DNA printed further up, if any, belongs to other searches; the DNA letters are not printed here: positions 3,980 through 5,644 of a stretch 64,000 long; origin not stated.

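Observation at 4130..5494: Truncated, motif-degenerate Mur ligase homologue translationally coupled to the RHS gene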

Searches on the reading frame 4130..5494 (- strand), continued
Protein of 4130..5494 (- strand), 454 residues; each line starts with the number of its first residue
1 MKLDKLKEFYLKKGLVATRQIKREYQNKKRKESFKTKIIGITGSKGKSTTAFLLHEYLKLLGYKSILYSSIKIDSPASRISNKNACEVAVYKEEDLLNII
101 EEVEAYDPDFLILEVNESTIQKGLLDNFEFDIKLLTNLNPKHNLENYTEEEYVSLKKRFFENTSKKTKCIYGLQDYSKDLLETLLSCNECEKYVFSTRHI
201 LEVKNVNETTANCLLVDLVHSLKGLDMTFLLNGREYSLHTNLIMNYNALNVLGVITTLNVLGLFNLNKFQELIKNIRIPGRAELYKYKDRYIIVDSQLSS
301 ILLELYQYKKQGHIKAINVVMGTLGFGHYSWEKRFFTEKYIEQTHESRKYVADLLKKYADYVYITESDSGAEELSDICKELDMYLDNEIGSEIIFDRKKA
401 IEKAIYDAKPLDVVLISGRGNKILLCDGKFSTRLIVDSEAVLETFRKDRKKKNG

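Call 28: search_protein_representatives(protein=window:4130-5494:-)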
Query: 454 residues. Proteins with E-value up to 0.001 (for the whole library): 5002; up to 1e-10: 728; up to 1e-30: 60. The best 150 are listed.
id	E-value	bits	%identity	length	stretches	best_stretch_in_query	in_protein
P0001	1.1e-291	983.3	99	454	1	1-454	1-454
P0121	2.7e-120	418.7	48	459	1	19-446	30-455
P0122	3.9e-120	418.2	47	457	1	2-451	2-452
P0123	1.3e-118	413.1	45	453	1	3-446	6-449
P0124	1.6e-108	379.9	44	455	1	19-445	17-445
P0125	3.9e-106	372.0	44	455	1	1-444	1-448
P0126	2.0e-102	359.8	45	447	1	25-446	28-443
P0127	3.6e-101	355.7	44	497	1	27-451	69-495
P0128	3.7e-100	352.4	42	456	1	21-444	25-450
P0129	3.8e-97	342.4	42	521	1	35-446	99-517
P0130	3.0e-96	339.5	44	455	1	23-443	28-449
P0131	3.2e-93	329.5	42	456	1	1-445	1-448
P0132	4.0e-84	299.5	41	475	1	33-446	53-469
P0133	1.7e-83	297.4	40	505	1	35-444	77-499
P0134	4.7e-80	286.1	37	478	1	24-442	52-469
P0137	2.4e-77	277.2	38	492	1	34-446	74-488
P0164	5.6e-42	160.7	36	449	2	38-174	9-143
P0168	1.1e-39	153.1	34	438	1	36-424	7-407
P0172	6.4e-36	140.7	31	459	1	36-445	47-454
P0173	7.6e-36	140.5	33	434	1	37-440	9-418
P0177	8.8e-33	130.4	31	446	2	38-176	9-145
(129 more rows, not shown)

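Call 43: predict_structure(alignment_id=A1)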
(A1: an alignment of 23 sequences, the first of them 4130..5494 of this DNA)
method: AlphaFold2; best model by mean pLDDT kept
length: 454 residues; sequences in the alignment: 23
mean_pLDDT: 89.5   pTM: 0.89
mean pLDDT of the five models: 89.5, 87.4, 84.1, 80.0, 75.2
residues with pLDDT >= 90: 293; 70-90: 139; 50-70: 18; < 50: 4
segments of 3 or more residues with pLDDT < 50: 452-454
pLDDT, mean of each block of 10 residues (from residue 1): 84 88 77 77 86 96 92 86 58 88 91 90 88 91 81 91 91 89 91 95 91 96 94 96 91 97 96 89 89 91 95 97 87 86 93 97 95 95 95 97 97 92 84 89 87 44
secondary structure, 60 per line:
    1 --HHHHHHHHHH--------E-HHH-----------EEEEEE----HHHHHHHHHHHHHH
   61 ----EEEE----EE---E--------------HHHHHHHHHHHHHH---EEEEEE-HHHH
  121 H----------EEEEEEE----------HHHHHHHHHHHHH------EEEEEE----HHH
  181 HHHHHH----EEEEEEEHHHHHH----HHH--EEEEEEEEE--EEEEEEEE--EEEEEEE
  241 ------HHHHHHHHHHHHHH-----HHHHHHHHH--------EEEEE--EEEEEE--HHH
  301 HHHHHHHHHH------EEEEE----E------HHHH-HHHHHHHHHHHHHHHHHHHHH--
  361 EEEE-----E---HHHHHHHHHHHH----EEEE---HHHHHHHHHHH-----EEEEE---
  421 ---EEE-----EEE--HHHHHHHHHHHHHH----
elements in order: H3-12 E37-42 H47-60 E65-68 H93-106 E110-115 H117-121 E132-138 H149-161 E168-173 H178-186 E191-197 H198-203 E213-221 E224-231 E234-240 H247-260 H266-274 E283-287 E290-295 H298-310 E317-321 H333-336 H338-358 E361-364 H374-385 E390-393 H397-407 E413-417 E424-426 E432-434 H437-450

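Call 48: fold_search(model_id=the predicted structure, library=pdb)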
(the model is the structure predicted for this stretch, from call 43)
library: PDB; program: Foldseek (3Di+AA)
matches with E <= 10: 1496; with E <= 0.001: 157
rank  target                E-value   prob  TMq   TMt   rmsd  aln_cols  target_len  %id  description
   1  8r6s_Q                9.5e-29  1.00  0.72  0.62   3.9       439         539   17  Plastid-encoded RNA polymerase (Integrated model) (released 2024-03-13)
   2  8g6p                  1.8e-27  1.00  0.70  0.63   3.9       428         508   20  Crystal structure of Mycobacterium thermoresistibile MurE in complex with ADP and 2,6-Diaminopimelic acid (released 2023-04-05)
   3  4bub_B                3.7e-27  1.00  0.73  0.69   3.7       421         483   21  CRYSTAL STRUCTURE OF MURE LIGASE FROM THERMOTOGA MARITIMA IN COMPLEX WITH ADP (released 2013-07-17)
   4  4c12                  1.6e-26  1.00  0.68  0.63   4.1       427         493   18  X-ray Crystal Structure of Staphylococcus aureus MurE with UDP-MurNAc- Ala-Glu-Lys and ADP (released 2013-10-02)
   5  4bub_A                1.9e-26  1.00  0.71  0.68   3.9       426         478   21  CRYSTAL STRUCTURE OF MURE LIGASE FROM THERMOTOGA MARITIMA IN COMPLEX WITH ADP (released 2013-07-17)
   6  2wtz_B                2.6e-26  1.00  0.72  0.65   3.6       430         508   20  MurE ligase of Mycobacterium Tuberculosis (released 2009-12-15)
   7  2xja_C                7.0e-26  1.00  0.69  0.63   4.3       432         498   20  Structure of MurE from M.tuberculosis with dipeptide and ADP (released 2010-08-18)
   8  9epc_Q                1.1e-25  1.00  0.73  0.75   3.5       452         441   16  Cryo-EM structure of the Plastid-encoded RNA polymerase from Sinapis alba (released 2025-06-18)
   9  4c13                  1.4e-25  1.00  0.69  0.64   4.1       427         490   18  x-ray crystal structure of Staphylococcus aureus MurE with UDP-MurNAc- Ala-Glu-Lys (released 2013-10-02)
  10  2xja_A                1.5e-25  1.00  0.69  0.63   4.1       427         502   20  Structure of MurE from M.tuberculosis with dipeptide and ADP (released 2010-08-18)
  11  2wtz_A                1.8e-25  1.00  0.71  0.65   3.6       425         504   20  MurE ligase of Mycobacterium Tuberculosis (released 2009-12-15)
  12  2xja_B                3.9e-25  1.00  0.70  0.64   4.1       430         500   20  Structure of MurE from M.tuberculosis with dipeptide and ADP (released 2010-08-18)
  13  7d27                  1.5e-24  1.00  0.59  0.55   6.8       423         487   19  Structure of UDP-N-acetylmuramoyl-L-alanyl-D-glutamate--2, 6-diaminopimelate ligase (released 2021-07-28)
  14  1e8c_B                1.7e-23  1.00  0.68  0.63   4.1       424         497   17  Structure of MurE the UDP-N-acetylmuramyl tripeptide synthetase from E. coli (released 2001-09-13)
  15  2xja_D                1.8e-23  1.00  0.66  0.62   4.3       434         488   20  Structure of MurE from M.tuberculosis with dipeptide and ADP (released 2010-08-18)
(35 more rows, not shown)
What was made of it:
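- Closest known: Domain-1-less Mur-ligase relatives: cyanophycin synthetase M domain. Same: That is the nearest mechanistic precedent (established knowledge; the structural matches are in call 48).
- The AF2 model has pLDDT 89.5, and its top PDB matches are MurE at TM about 0.7 (calls 43, 48). PAP11 is among the best structural matches (call 48).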

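Call 56: search_protein_families(library=pfam, proteins=[L001:16568-17140:+, L085:16547-16993:+], max_evalue=0.01)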
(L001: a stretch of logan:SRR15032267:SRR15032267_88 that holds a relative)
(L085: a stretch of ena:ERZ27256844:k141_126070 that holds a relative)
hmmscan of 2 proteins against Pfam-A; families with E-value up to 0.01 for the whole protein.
L001:16568-17140:+ (191 aa): 0 families

L085:16547-16993:+ (149 aa): 0 families

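Call 57: search_protein_families(library=pfam, proteins=[L001:11372-16555:+, L085:11352-16526:+], max_evalue=0.01)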
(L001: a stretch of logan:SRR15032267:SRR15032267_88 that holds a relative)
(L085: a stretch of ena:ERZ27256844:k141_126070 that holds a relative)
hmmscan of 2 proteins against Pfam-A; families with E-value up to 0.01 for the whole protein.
L001:11372-16555:+ (1728 aa): 6 families
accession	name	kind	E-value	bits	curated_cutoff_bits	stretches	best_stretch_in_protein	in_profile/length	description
PF07591.16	PT-HINT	-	5.3e-18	66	27.7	1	1494-1629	1-137/137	Pretoxin HINT domain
PF05593.20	RHS_repeat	-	5.2e-06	27.2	22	0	1137-1164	1-29/38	RHS Repeat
PF20148.4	DUF6531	-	1.2e-05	25.9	24.1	1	22-96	4-74/74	Domain of unknown function (DUF6531)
PF13403.11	Hint_2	-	0.00014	22.7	28.4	1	1488-1566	2-86/147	Hint domain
PF08517.17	AXH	-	0.00028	21.8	33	1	1489-1570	1-86/116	Ataxin-1 and HBP1 module (AXH)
PF14890.11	Intein_splicing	-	0.0022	18.2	35.8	1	1502-1583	10-93/155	Intein splicing domain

L085:11352-16526:+ (1725 aa): 0 families

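Call 61: search_protein_families(library=ncbifam, proteins=[P0127, P0129, P0133, P0137, L005:9037-10350:+], max_evalue=0.00001)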
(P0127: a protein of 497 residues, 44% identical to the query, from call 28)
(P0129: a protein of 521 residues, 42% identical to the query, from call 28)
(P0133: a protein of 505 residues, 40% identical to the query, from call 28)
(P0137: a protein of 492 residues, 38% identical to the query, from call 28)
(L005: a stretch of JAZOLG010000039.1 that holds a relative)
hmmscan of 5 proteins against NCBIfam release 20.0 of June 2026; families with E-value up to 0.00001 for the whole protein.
P0127 (497 aa): 10 families
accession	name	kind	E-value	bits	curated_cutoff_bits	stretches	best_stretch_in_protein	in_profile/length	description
TIGR01085.1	murE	subfamily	9.5e-36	123.7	257.3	1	63-489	70-471/472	UDP-N-acetylmuramyl-tripeptide synthetase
NF001126.0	PRK00139.1-4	equivalog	1.9e-34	119.1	373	1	65-490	90-483/486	UDP-N-acetylmuramoyl-L-alanyl-D-glutamate--2,6-diaminopimelate ligase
NF008896.0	PRK11929.1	equivalog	8.9e-26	90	1023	1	67-488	100-497/965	bifunctional UDP-N-acetylmuramoyl-L-alanyl-D-glutamate--2,6-diaminopimelate ligase MurE/UDP-N-acetylmuramoyl-tripeptide--D-alanyl-D-alanine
NF001124.0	PRK00139.1-2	equivalog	4.3e-25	88.4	476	1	72-492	106-495/500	UDP-N-acetylmuramoyl-L-alanyl-D-glutamate--2,6-diaminopimelate ligase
NF001123.0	PRK00139.1-1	equivalog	4.3e-25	88.3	586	1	63-468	91-469/493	UDP-N-acetylmuramoyl-L-alanyl-D-glutamate--2,6-diaminopimelate ligase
NF010628.0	PRK14022.1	equivalog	1.5e-20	73.4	536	1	71-465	104-457/483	UDP-N-acetylmuramoyl-L-alanyl-D-glutamate--L-lysine ligase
NF001129.0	PRK00139.2-3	equivalog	3.3e-19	68.7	762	1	72-488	112-514/517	UDP-N-acetylmuramoyl-L-alanyl-D-glutamate--2,6-diaminopimelate ligase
NF001127.0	PRK00139.2-1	equivalog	5.6e-18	64.9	997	1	306-492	343-514/520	UDP-N-acetylmuramoyl-L-alanyl-D-glutamate--2,6-diaminopimelate ligase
NF001130.0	PRK00139.2-4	equivalog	5e-16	58.5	715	1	305-466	342-488/516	UDP-N-acetylmuramoyl-L-alanyl-D-glutamate--2,6-diaminopimelate ligase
TIGR01143.1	murF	subfamily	1.6e-06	27.4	288.6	0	75-101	71-97/418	UDP-N-acetylmuramoyl-tripeptide--D-alanyl-D-alanine ligase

P0129 (521 aa): 14 families
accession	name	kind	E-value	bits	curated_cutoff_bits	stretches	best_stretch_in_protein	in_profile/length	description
TIGR01085.1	murE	subfamily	4.1e-37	128.2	257.3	1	85-516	72-471/472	UDP-N-acetylmuramyl-tripeptide synthetase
NF001126.0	PRK00139.1-4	equivalog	9e-37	126.7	373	2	75-364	80-344/486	UDP-N-acetylmuramoyl-L-alanyl-D-glutamate--2,6-diaminopimelate ligase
NF001124.0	PRK00139.1-2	equivalog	1.2e-26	93.5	476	1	101-518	110-494/500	UDP-N-acetylmuramoyl-L-alanyl-D-glutamate--2,6-diaminopimelate ligase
NF008896.0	PRK11929.1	equivalog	6.2e-23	80.6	1023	2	97-362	109-357/965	bifunctional UDP-N-acetylmuramoyl-L-alanyl-D-glutamate--2,6-diaminopimelate ligase MurE/UDP-N-acetylmuramoyl-tripeptide--D-alanyl-D-alanine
NF001130.0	PRK00139.2-4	equivalog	6.3e-20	71.4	715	1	98-519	107-514/516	UDP-N-acetylmuramoyl-L-alanyl-D-glutamate--2,6-diaminopimelate ligase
NF001129.0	PRK00139.2-3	equivalog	3.2e-19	68.8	762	1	81-359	100-363/517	UDP-N-acetylmuramoyl-L-alanyl-D-glutamate--2,6-diaminopimelate ligase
NF001123.0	PRK00139.1-1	equivalog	8.3e-18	64.3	586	2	73-365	81-353/493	UDP-N-acetylmuramoyl-L-alanyl-D-glutamate--2,6-diaminopimelate ligase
NF010628.0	PRK14022.1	equivalog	5.8e-16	58.3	536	1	413-492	377-457/483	UDP-N-acetylmuramoyl-L-alanyl-D-glutamate--L-lysine ligase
NF001127.0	PRK00139.2-1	equivalog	5.4e-15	55.1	997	1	98-519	107-514/520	UDP-N-acetylmuramoyl-L-alanyl-D-glutamate--2,6-diaminopimelate ligase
TIGR01087.1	murD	equivalog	1.2e-08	34.5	211.95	0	99-131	103-135/441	UDP-N-acetylmuramoyl-L-alanine--D-glutamate ligase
NF053647.1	pMurD2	equivalog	2.6e-07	29.9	550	0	94-130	93-129/405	pseudomurein biosynthesis peptide ligase pMurD2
TIGR01143.1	murF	subfamily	9.7e-07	28.1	288.6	0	296-363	232-299/418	UDP-N-acetylmuramoyl-tripeptide--D-alanyl-D-alanine ligase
NF001131.0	PRK00139.2-5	equivalog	1e-06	27.8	1000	0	434-492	402-459/483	UDP-N-acetylmuramoyl-L-alanyl-D-glutamate--2,6-diaminopimelate ligase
NF053646.1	pMurD1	equivalog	2.3e-06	26.5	610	1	76-208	84-199/465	pseudomurein biosynthesis peptide ligase pMurD1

P0133 (505 aa): 11 families
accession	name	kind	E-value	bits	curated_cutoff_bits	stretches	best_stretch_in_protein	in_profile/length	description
TIGR01085.1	murE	subfamily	1.9e-33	116.1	257.3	1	76-500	83-471/472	UDP-N-acetylmuramyl-tripeptide synthetase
NF001126.0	PRK00139.1-4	equivalog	3.6e-33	114.8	373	1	76-500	102-482/486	UDP-N-acetylmuramoyl-L-alanyl-D-glutamate--2,6-diaminopimelate ligase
NF001124.0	PRK00139.1-2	equivalog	5.6e-23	81.4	476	1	79-500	110-492/500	UDP-N-acetylmuramoyl-L-alanyl-D-glutamate--2,6-diaminopimelate ligase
NF001123.0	PRK00139.1-1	equivalog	2.1e-22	79.5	586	2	76-348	105-353/493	UDP-N-acetylmuramoyl-L-alanyl-D-glutamate--2,6-diaminopimelate ligase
NF008896.0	PRK11929.1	equivalog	1.9e-19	69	1023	1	76-483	110-482/965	bifunctional UDP-N-acetylmuramoyl-L-alanyl-D-glutamate--2,6-diaminopimelate ligase MurE/UDP-N-acetylmuramoyl-tripeptide--D-alanyl-D-alanine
NF010628.0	PRK14022.1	equivalog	2.5e-18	66.1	536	1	76-484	109-465/483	UDP-N-acetylmuramoyl-L-alanyl-D-glutamate--L-lysine ligase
NF001130.0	PRK00139.2-4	equivalog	7.8e-17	61.2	715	1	294-498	319-509/516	UDP-N-acetylmuramoyl-L-alanyl-D-glutamate--2,6-diaminopimelate ligase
NF001127.0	PRK00139.2-1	equivalog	3.2e-14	52.5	997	1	76-478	107-489/520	UDP-N-acetylmuramoyl-L-alanyl-D-glutamate--2,6-diaminopimelate ligase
NF001129.0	PRK00139.2-3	equivalog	3.4e-14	52.2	762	1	411-493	422-508/517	UDP-N-acetylmuramoyl-L-alanyl-D-glutamate--2,6-diaminopimelate ligase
NF053646.1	pMurD1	equivalog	7.6e-07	28.1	610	0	47-187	79-200/465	pseudomurein biosynthesis peptide ligase pMurD1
NF053647.1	pMurD2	equivalog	1e-06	28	550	0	76-108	97-129/405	pseudomurein biosynthesis peptide ligase pMurD2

P0137 (492 aa): 15 families
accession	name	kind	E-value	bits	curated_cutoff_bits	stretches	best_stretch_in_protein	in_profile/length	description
TIGR01085.1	murE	subfamily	7.8e-40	137.1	257.3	2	71-335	80-335/472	UDP-N-acetylmuramyl-tripeptide synthetase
NF001126.0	PRK00139.1-4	equivalog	1.6e-38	132.5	373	1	71-489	99-484/486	UDP-N-acetylmuramoyl-L-alanyl-D-glutamate--2,6-diaminopimelate ligase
NF008896.0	PRK11929.1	equivalog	3.1e-30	104.7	1023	1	71-488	107-499/965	bifunctional UDP-N-acetylmuramoyl-L-alanyl-D-glutamate--2,6-diaminopimelate ligase MurE/UDP-N-acetylmuramoyl-tripeptide--D-alanyl-D-alanine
NF001124.0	PRK00139.1-2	equivalog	1.5e-28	99.8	476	1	77-489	110-494/500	UDP-N-acetylmuramoyl-L-alanyl-D-glutamate--2,6-diaminopimelate ligase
NF001130.0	PRK00139.2-4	equivalog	3.8e-27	95.2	715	1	72-490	105-514/516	UDP-N-acetylmuramoyl-L-alanyl-D-glutamate--2,6-diaminopimelate ligase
NF001129.0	PRK00139.2-3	equivalog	7.7e-24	84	762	1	71-486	113-514/517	UDP-N-acetylmuramoyl-L-alanyl-D-glutamate--2,6-diaminopimelate ligase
NF001123.0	PRK00139.1-1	equivalog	7e-22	77.7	586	2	71-336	102-353/493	UDP-N-acetylmuramoyl-L-alanyl-D-glutamate--2,6-diaminopimelate ligase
NF010628.0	PRK14022.1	equivalog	4.9e-21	75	536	1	71-482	106-476/483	UDP-N-acetylmuramoyl-L-alanyl-D-glutamate--L-lysine ligase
NF001127.0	PRK00139.2-1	equivalog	2e-18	66.4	997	1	72-490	105-514/520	UDP-N-acetylmuramoyl-L-alanyl-D-glutamate--2,6-diaminopimelate ligase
NF001131.0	PRK00139.2-5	equivalog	1e-09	37.8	1000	1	72-200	105-234/483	UDP-N-acetylmuramoyl-L-alanyl-D-glutamate--2,6-diaminopimelate ligase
TIGR01087.1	murD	equivalog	2.4e-07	30.2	211.95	1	75-328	103-312/441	UDP-N-acetylmuramoyl-L-alanine--D-glutamate ligase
TIGR01143.1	murF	subfamily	6e-07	28.7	288.6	0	75-103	73-101/418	UDP-N-acetylmuramoyl-tripeptide--D-alanyl-D-alanine ligase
NF053646.1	pMurD1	equivalog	2.1e-06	26.6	610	1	67-187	100-202/465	pseudomurein biosynthesis peptide ligase pMurD1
TIGR01499.1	folC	subfamily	4.5e-06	26.3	162.65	0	67-110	9-52/400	bifunctional protein FolC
NF033197.0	F430_CfbE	equivalog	5.5e-06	25.6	250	0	75-335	98-317/430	coenzyme F430 synthase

L005:9037-10350:+ (438 aa): 10 families
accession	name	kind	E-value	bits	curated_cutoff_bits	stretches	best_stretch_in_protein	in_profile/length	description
TIGR01085.1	murE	subfamily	2e-32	112.8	257.3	1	27-434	82-471/472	UDP-N-acetylmuramyl-tripeptide synthetase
NF001126.0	PRK00139.1-4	equivalog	3.9e-29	101.5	373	2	26-284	100-345/486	UDP-N-acetylmuramoyl-L-alanyl-D-glutamate--2,6-diaminopimelate ligase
NF008896.0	PRK11929.1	equivalog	9e-19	66.8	1023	2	15-276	97-350/965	bifunctional UDP-N-acetylmuramoyl-L-alanyl-D-glutamate--2,6-diaminopimelate ligase MurE/UDP-N-acetylmuramoyl-tripeptide--D-alanyl-D-alanine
NF001129.0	PRK00139.2-3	equivalog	2.7e-18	65.8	762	1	27-428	115-508/517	UDP-N-acetylmuramoyl-L-alanyl-D-glutamate--2,6-diaminopimelate ligase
NF001123.0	PRK00139.1-1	equivalog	9.6e-16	57.5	586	2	24-214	101-293/493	UDP-N-acetylmuramoyl-L-alanyl-D-glutamate--2,6-diaminopimelate ligase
NF001124.0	PRK00139.1-2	equivalog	1.2e-15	57.2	476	2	31-282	110-352/500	UDP-N-acetylmuramoyl-L-alanyl-D-glutamate--2,6-diaminopimelate ligase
NF010628.0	PRK14022.1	equivalog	1.1e-13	50.8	536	1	27-413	108-459/483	UDP-N-acetylmuramoyl-L-alanyl-D-glutamate--L-lysine ligase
NF001130.0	PRK00139.2-4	equivalog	5.6e-13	48.4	715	1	27-411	106-487/516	UDP-N-acetylmuramoyl-L-alanyl-D-glutamate--2,6-diaminopimelate ligase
NF001127.0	PRK00139.2-1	equivalog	7e-10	38.2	997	1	27-411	106-487/520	UDP-N-acetylmuramoyl-L-alanyl-D-glutamate--2,6-diaminopimelate ligase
TIGR01087.1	murD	equivalog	3.5e-06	26.4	211.95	0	25-61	99-135/441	UDP-N-acetylmuramoyl-L-alanine--D-glutamate ligase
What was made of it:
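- On MurE (TIGR01085 and PRK00139 equivalogs): The same holds for 10 further subfamily members (call 61).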
